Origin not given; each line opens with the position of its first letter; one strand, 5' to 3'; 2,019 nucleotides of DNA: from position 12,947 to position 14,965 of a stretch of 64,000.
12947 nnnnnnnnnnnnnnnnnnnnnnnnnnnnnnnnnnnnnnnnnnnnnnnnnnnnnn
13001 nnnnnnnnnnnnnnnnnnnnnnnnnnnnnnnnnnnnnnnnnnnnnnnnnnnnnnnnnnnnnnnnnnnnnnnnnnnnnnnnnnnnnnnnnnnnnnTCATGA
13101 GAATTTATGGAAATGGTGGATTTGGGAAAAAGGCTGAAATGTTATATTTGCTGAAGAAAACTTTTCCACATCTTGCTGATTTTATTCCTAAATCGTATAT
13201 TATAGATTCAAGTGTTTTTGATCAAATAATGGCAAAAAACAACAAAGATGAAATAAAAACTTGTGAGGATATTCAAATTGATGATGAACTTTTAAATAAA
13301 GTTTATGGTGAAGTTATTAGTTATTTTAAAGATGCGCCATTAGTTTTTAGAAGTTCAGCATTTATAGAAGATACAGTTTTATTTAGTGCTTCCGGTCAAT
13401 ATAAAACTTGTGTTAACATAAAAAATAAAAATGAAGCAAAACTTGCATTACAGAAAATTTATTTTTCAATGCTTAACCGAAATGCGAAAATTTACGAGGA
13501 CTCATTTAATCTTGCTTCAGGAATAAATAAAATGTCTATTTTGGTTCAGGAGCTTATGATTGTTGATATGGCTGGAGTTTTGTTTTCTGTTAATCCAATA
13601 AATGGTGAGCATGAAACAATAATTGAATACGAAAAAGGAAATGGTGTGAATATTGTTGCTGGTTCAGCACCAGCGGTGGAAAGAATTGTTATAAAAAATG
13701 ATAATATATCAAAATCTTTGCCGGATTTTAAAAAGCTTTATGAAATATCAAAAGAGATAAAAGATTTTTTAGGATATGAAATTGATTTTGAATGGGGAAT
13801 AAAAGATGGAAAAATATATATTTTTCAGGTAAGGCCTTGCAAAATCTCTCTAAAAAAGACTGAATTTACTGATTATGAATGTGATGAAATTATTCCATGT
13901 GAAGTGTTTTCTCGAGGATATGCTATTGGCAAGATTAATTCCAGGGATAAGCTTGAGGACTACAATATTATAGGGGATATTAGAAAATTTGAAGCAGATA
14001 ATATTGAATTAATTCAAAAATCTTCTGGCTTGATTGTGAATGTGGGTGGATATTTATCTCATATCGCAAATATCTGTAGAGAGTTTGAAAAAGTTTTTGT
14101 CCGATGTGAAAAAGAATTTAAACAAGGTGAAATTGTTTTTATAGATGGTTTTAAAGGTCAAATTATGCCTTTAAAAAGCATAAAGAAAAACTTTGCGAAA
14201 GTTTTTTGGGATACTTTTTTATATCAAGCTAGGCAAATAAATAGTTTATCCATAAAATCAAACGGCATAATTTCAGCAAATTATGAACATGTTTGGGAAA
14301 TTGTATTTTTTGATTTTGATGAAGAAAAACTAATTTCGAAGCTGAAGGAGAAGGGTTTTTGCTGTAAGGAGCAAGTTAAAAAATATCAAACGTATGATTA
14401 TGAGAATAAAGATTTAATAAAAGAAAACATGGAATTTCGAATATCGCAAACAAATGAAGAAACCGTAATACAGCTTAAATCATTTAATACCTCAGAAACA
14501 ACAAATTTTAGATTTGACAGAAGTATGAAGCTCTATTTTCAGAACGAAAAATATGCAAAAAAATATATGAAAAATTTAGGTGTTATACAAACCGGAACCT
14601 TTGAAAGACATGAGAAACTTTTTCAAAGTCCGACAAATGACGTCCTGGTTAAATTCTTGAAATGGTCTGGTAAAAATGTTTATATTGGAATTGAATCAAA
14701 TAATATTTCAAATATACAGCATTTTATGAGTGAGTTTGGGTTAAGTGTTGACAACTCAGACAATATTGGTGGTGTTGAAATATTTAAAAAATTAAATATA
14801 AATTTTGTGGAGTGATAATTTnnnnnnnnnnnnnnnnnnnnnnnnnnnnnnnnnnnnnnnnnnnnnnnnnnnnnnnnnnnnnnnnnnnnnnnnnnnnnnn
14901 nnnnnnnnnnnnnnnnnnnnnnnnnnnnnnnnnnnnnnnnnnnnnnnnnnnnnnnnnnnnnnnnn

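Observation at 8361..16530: Island core: a compact seven-gene operon combining two TrpRS paralogues with radical SAM, methyltransferase, PEP-synthase-like and SAM-cleaving enzymes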

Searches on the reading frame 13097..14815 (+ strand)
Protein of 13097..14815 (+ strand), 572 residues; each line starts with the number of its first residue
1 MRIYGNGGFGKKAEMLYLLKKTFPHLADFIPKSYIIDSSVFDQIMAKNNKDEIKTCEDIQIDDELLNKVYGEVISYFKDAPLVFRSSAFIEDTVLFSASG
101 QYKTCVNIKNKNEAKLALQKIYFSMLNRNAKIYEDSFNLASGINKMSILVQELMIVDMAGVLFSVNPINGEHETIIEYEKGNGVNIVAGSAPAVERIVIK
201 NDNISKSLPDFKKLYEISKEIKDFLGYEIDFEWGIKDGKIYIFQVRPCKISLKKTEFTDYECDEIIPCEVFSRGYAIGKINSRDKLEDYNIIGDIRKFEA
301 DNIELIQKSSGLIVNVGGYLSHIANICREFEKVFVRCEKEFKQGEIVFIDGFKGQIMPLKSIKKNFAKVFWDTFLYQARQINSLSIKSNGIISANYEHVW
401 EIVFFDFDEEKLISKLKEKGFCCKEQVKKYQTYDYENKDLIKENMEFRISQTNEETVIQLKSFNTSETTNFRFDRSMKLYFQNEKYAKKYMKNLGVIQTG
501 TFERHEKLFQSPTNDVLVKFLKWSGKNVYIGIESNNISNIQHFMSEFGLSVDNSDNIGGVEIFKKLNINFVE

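Call 4: search_protein_families(library=pfam, proteins=[window:13097-14815:+], max_evalue=0.01)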
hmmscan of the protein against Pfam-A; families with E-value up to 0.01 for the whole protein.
window:13097-14815:+ (572 aa): 2 families
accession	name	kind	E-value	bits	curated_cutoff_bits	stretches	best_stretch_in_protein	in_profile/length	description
PF01326.24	PPDK_N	-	9.2e-28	97.9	27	2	66-202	85-226/328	Pyruvate phosphate dikinase, AMP/ATP-binding domain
PF00391.29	PEP-utilizers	-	6.3e-06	26.1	23.1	1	299-354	13-72/72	PEP-utilising enzyme, mobile domain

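Call 5: search_protein_families(library=ncbifam, proteins=[window:13097-14815:+], max_evalue=0.01)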
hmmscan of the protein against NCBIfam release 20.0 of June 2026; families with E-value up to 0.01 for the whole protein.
window:13097-14815:+ (572 aa): 17 families
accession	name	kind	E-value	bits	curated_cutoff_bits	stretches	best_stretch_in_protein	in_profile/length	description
NF052631.1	prodigiosin_PigC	equivalog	1.2e-27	96.2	1300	2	34-191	46-206/883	prodigiosin ligase PigC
NF005057.0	PRK06464.1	equivalog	8.6e-23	80.3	598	2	64-201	100-243/798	phosphoenolpyruvate synthase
NF004882.0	PRK06241.2-3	equivalog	3.3e-22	78.4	850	1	76-249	95-277/827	phosphoenolpyruvate synthase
TIGR01418.1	PEP_synth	equivalog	5.9e-21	74.5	739.75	2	66-202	100-238/784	pyruvate, water dikinase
NF052632.1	undecylprod_RedH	equivalog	9.3e-21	73.5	1350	2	39-192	43-203/880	undecylprodigiosin ligase RedH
NF004881.0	PRK06241.2-2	equivalog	8.7e-20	70.6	883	2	55-194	83-222/898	phosphoenolpyruvate synthase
NF004878.0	PRK06241.1-3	subfamily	4.3e-19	68.1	945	1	59-206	89-237/891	phosphoenolpyruvate synthase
NF004508.0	PRK05849.1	equivalog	9.9e-19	66.8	501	1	67-256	46-225/789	hypothetical protein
NF004877.0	PRK06241.1-2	subfamily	1.2e-18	66.8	866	1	54-205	85-237/869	phosphoenolpyruvate synthase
NF041857.1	RIF_Ptrans_rph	equivalog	1.6e-17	63.2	999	1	53-192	82-222/864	rifamycin-inactivating phosphotransferase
NF004880.0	PRK06241.2-1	equivalog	2.6e-17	62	972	1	46-247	71-279/837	phosphoenolpyruvate synthase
NF004879.0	PRK06241.1-4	equivalog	2.9e-14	52.1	976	1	54-204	85-235/868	phosphoenolpyruvate synthase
NF004883.0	PRK06241.2-4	equivalog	1.1e-12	47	1063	1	59-204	103-249/928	phosphoenolpyruvate synthase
NF004531.0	PRK05878.1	equivalog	3.5e-10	39.1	456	1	120-251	171-303/534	pyruvate, phosphate dikinase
TIGR01828.1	pyru_phos_dikin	equivalog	4e-10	38.3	843.45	1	51-251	156-339/865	pyruvate, phosphate dikinase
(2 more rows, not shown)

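Call 27: search_protein_families(library=padloc, proteins=[window:13097-14815:+], max_evalue=0.01)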
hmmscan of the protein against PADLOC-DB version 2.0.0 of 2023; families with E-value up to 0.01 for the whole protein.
window:13097-14815:+ (572 aa): 0 families

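Call 28: find_homologous_proteins(query=window:13097-14812:+)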
Query window:13097-14812:+ (572 aa): 7 proteins with E <= 0.001 among 8000 candidates.
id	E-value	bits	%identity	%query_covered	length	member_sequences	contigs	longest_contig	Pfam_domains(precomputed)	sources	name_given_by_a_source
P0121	0.0e+0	1272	100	100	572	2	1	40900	PF00391.30,PF01326.25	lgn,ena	-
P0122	4.5e-16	77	33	42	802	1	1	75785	PF00391.30,PF01326.25,PF27448.1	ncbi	-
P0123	3.7e-14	71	29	35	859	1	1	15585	PF00391.30,PF01326.25,PF27448.1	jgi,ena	-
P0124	6.4e-12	63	27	37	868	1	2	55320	PF00391.30,PF01326.25,PF27448.1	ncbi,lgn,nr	ncbi:MAG: pyruvate, phosphate dikinase [Firmicutes bacterium]|nr:pyruvate, phosphate dikinase [Bacil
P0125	7.9e-12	63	36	30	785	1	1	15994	PF00391.30,PF01326.25,PF27448.1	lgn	-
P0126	1.9e-11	62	26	44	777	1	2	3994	PF00391.30,PF02896.25,PF01326.25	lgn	-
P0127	2.6e-11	61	28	32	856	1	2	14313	PF00391.30,PF01326.25,PF27448.1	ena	-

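Call 40: find_homologous_proteins(query=A2, max_evalue=0.00001)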
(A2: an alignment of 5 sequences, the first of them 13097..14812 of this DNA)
Query A2 (5 sequences) (572 aa, profile of the alignment): 29 proteins with E <= 0.00001 among 8000 candidates.
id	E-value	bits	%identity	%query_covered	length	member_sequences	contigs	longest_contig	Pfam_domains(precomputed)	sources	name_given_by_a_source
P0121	2.0e-247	841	100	100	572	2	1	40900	PF00391.30,PF01326.25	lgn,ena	-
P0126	5.0e-33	133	26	44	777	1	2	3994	PF00391.30,PF02896.25,PF01326.25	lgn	-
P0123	2.5e-31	127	29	35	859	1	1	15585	PF00391.30,PF01326.25,PF27448.1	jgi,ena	-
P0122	1.0e-30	125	33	42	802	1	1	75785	PF00391.30,PF01326.25,PF27448.1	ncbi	-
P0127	2.8e-30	123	28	32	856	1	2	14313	PF00391.30,PF01326.25,PF27448.1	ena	-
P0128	1.3e-28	118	25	61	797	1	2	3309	PF00391.30,PF01326.25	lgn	-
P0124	2.7e-28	117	27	37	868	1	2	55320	PF00391.30,PF01326.25,PF27448.1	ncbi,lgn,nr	ncbi:MAG: pyruvate, phosphate dikinase [Firmicutes bacterium]|nr:pyruvate, phosphate dikinase [Bacil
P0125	1.1e-26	112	36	30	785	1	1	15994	PF00391.30,PF01326.25,PF27448.1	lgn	-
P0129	1.4e-26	111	23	45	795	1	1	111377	PF00391.30,PF02896.25,PF01326.25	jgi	jgi:pyruvate,water dikinase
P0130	1.2e-25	108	30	23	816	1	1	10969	PF00391.30,PF02896.25,PF01326.25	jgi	jgi:pyruvate, water dikinase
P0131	2.4e-24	104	23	47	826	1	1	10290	PF00391.30,PF02896.25,PF01326.25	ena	-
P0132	1.9e-20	91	21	46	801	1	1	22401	PF00391.30,PF02896.25,PF01326.25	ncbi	-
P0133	3.5e-18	84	23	58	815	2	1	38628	PF00391.30,PF02896.25,PF01326.25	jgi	jgi:pyruvate,water dikinase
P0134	9.4e-18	82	30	30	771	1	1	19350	PF00391.30,PF01326.25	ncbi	-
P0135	1.3e-11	62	28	26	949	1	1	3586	PF01326.25,PF22973.3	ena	-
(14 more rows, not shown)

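Call 52: search_solved_structures(query=window:13097-14812:+, max_evalue=0.001, show_alignments=1)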
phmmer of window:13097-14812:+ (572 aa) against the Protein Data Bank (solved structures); distinct sequences matched with E-value up to 0.001: 8.
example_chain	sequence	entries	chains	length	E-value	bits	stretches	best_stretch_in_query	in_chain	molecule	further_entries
8a8e_A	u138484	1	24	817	4e-16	62.1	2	215-366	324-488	Phosphoenolpyruvate synthase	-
5fbs_A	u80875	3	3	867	1.9e-10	43.4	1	78-214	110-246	Phosphoenolpyruvate synthase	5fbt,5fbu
5hv2_A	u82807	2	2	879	2.1e-10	43.3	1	78-214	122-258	Phosphoenolpyruvate synthase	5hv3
5hv1_A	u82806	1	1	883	2.1e-10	43.3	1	78-214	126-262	Phosphoenolpyruvate synthase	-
5hv6_A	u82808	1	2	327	2.9e-10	42.8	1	60-214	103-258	Phosphoenolpyruvate synthase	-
2ols_A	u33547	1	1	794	1.3e-09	40.6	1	78-200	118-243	Phosphoenolpyruvate synthase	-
9dae_A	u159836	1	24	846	1.8e-09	40.2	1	35-201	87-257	Phosphoenolpyruvate synthase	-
9goj_A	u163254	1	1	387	9.5e-05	24.6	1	80-192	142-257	Phosphoenolpyruvate synthase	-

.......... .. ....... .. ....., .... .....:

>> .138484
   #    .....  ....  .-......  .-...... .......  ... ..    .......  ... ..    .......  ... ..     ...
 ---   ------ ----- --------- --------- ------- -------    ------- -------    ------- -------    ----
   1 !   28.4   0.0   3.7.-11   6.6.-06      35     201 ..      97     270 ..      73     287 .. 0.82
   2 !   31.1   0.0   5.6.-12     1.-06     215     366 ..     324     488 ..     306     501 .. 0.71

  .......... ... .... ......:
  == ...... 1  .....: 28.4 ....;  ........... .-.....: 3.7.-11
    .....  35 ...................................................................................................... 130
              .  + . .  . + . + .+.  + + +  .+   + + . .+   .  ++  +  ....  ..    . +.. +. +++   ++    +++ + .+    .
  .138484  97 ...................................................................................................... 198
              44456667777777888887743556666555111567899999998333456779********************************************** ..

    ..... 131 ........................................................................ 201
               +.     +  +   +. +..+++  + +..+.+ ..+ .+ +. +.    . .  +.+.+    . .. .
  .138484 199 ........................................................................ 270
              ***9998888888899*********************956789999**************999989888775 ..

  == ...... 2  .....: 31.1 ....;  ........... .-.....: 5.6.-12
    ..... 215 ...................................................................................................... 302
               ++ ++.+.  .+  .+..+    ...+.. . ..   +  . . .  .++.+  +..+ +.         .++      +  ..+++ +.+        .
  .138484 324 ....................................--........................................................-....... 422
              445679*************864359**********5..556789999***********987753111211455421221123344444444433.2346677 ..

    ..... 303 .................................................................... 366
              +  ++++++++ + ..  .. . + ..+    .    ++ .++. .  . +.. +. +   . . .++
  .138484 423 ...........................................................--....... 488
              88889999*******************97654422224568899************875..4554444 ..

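Call 62: search_protein_representatives(protein=window:13097-14812:+)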
Query: 572 residues. Proteins with E-value up to 0.001 (for the whole library): 6870; up to 1e-10: 1079; up to 1e-30: 21. The best 150 are listed.
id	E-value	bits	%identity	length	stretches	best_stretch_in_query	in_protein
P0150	1.5e-84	301.2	34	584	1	3-570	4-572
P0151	1.9e-84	300.9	33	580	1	9-569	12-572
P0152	9.0e-68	245.9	30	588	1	7-570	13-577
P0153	1.5e-66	241.9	33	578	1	7-571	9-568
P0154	4.3e-59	217.2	31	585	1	8-569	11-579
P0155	2.0e-58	215.0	31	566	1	9-569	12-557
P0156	6.2e-58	213.4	78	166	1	1-137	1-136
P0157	1.4e-51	192.5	36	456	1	6-391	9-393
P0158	1.7e-49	185.6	31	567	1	10-569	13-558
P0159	4.9e-49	184.0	30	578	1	72-565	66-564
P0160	8.2e-47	176.7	28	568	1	69-569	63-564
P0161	9.3e-47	176.5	32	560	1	28-566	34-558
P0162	7.0e-46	173.6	29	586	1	9-566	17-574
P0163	2.2e-45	172.0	29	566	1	75-568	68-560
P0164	8.5e-43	163.5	29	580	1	9-569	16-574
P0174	4.6e-28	114.8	26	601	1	28-569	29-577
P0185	5.8e-25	104.6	24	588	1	29-569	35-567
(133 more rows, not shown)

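Call 90: find_encoding_contigs(protein=P0185, flank=10000, max_places=1)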
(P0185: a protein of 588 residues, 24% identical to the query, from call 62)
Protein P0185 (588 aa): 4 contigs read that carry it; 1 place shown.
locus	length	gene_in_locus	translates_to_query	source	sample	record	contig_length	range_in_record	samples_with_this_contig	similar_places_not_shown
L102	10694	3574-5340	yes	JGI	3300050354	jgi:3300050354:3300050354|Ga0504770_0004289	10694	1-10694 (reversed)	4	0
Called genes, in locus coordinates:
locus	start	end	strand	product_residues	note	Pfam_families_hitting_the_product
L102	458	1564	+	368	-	PF00579:tRNA-synt_1b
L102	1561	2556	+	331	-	PF00579:tRNA-synt_1b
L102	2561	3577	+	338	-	PF01135:PCMT (weak), PF13847:Methyltransf_31, PF08241:Methyltransf_11, PF08242:Methyltransf_12 (weak), PF13649:Methyltransf_25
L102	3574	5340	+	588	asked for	PF01326:PPDK_N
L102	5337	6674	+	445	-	PF27054:Beta_methylindole_red_C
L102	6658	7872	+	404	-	PF00155:Aminotran_1_2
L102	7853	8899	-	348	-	PF00155:Aminotran_1_2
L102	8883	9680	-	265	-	-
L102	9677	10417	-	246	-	-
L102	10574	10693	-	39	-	?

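Call 91: find_encoding_contigs(protein=P0160, flank=10000, max_places=1)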
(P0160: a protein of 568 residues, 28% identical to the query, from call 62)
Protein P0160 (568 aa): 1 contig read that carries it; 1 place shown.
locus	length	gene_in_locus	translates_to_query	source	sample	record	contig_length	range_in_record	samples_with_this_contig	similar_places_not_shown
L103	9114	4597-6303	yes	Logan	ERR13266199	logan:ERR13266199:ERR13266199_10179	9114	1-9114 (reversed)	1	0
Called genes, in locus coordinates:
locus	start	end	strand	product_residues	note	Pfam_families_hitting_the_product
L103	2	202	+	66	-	?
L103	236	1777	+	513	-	PF14907:NTP_transf_5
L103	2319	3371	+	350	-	PF00891:Methyltransf_2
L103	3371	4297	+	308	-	PF00056:Ldh_1_N, PF02866:Ldh_1_C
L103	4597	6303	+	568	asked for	PF01326:PPDK_N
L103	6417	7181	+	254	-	PF01887:SAM_HAT_N, PF20257:SAM_HAT_C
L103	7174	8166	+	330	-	PF00579:tRNA-synt_1b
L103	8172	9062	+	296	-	PF05575:V_cholerae_RfbT (weak), PF05050:Methyltransf_21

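Call 96: predict_structure(alignment_id=A7)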
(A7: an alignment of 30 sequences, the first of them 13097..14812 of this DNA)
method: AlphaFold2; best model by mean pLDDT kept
length: 572 residues; sequences in the alignment: 30
mean_pLDDT: 88.7   pTM: 0.86
mean pLDDT of the five models: 88.7, 87.8, 87.2, 87.0, 86.9
residues with pLDDT >= 90: 365; 70-90: 167; 50-70: 39; < 50: 1
segments of 3 or more residues with pLDDT < 50: none
pLDDT, mean of each block of 10 residues (from residue 1): 87 92 88 94 91 91 95 94 90 65 80 94 87 81 82 93 93 92 84 79 76 93 95 93 89 78 94 93 72 68 82 88 88 90 93 94 91 88 67 92 95 96 96 93 93 95 88 95 93 93 95 95 92 97 95 90 84 47
secondary structure, 60 per line:
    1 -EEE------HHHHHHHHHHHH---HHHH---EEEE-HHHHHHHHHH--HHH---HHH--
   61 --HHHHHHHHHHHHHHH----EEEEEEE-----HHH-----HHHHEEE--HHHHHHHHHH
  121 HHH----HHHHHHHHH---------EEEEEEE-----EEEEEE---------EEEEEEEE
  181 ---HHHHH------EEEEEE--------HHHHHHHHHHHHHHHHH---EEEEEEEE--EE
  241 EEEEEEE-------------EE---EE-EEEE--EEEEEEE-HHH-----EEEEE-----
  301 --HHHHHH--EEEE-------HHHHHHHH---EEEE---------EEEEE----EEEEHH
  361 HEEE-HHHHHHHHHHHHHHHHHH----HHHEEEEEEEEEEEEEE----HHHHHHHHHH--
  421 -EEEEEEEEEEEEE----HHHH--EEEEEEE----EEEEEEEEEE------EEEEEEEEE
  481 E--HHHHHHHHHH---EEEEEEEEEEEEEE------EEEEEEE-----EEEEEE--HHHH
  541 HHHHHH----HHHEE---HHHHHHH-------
elements in order: E2-4 H11-22 H26-29 E33-36 H38-47 H63-77 E82-88 H102-105 E106-108 H111-123 H128-136 E146-152 E158-163 E173-180 H184-188 E195-200 H209-225 E229-236 E239-247 E269-272 E275-281 E291-295 H303-308 E311-314 H322-329 E333-336 E346-350 E355-358 E362-364 H366-383 E391-404 H409-418 E422-434 H439-442 E445-451 E456-465 E472-481 H484-493 E497-510 E517-523 E529-534 H537-546 H559-565

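Call 98: fold_search(model_id=the predicted structure, library=pdb)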
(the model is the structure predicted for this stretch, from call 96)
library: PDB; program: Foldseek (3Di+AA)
matches with E <= 10: 1198; with E <= 0.001: 92
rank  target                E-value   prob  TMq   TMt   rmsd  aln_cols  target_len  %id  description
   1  1kbl                  1.6e-14  1.00  0.47  0.31   6.5       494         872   15  PYRUVATE PHOSPHATE DIKINASE (released 2002-01-30)
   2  5lu4_A                1.8e-13  1.00  0.23  0.16  14.7       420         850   17  C4-type pyruvate phosphate dikinase: conformational intermediate of central domain in the swiveling mechanism (released 2017-05-24)
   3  5lu4_B                2.7e-13  1.00  0.23  0.17  15.2       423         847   16  C4-type pyruvate phosphate dikinase: conformational intermediate of central domain in the swiveling mechanism (released 2017-05-24)
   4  2r82                  3.0e-13  1.00  0.27  0.19  17.2       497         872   15  Pyruvate phosphate dikinase (PPDK) triple mutant R219E/E271R/S262D adapts a second conformational state (released 2008-01-01)
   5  5hv3                  6.2e-13  1.00  0.30  0.21  11.5       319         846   17  Rifampin phosphotransferase G527Y mutant in complex with AMPPNP from Listeria monocytogenes (released 2016-03-30)
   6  5jvl_A                6.5e-13  1.00  0.23  0.16  17.6       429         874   16  C4-type pyruvate phospate dikinase: nucleotide binding domain with bound ATP analogue (released 2017-04-05)
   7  5jvj_A                8.1e-13  1.00  0.20  0.14  17.9       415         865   16  C4-type pyruvate phosphate dikinase: different conformational states of the nucleotide binding domain in the dimer (released 2017-04-05)
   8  1ggo                  1.7e-12  1.00  0.45  0.30   6.3       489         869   14  T453A MUTANT OF PYRUVATE, PHOSPHATE DIKINASE (released 2001-01-10)
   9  1dik                  1.8e-12  1.00  0.45  0.31   8.1       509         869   16  PYRUVATE PHOSPHATE DIKINASE (released 1996-04-03)
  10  1jde                  2.9e-12  1.00  0.44  0.30   7.4       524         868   14  K22A mutant of pyruvate, phosphate dikinase (released 2001-11-28)
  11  5hv1                  3.0e-12  1.00  0.31  0.21  11.0       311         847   19  Rifampin phosphotransferase in complex with AMPPNP and rifampin from Listeria monocytogenes (released 2016-03-30)
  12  2dik                  4.4e-12  1.00  0.45  0.31   8.1       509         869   15  R337A MUTANT OF PYRUVATE PHOSPHATE DIKINASE (released 1999-09-13)
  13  2ols                  4.4e-12  1.00  0.35  0.29  10.1       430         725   18  The crystal structure of the phosphoenolpyruvate synthase from Neisseria meningitidis (released 2007-02-20)
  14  5jvl_C                4.7e-12  1.00  0.20  0.14  18.7       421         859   15  C4-type pyruvate phospate dikinase: nucleotide binding domain with bound ATP analogue (released 2017-04-05)
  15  5hv2                  5.8e-12  1.00  0.28  0.20  12.0       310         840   15  Rifampin phosphotransferase G527Y mutant from Listeria monocytogenes (released 2016-03-30)
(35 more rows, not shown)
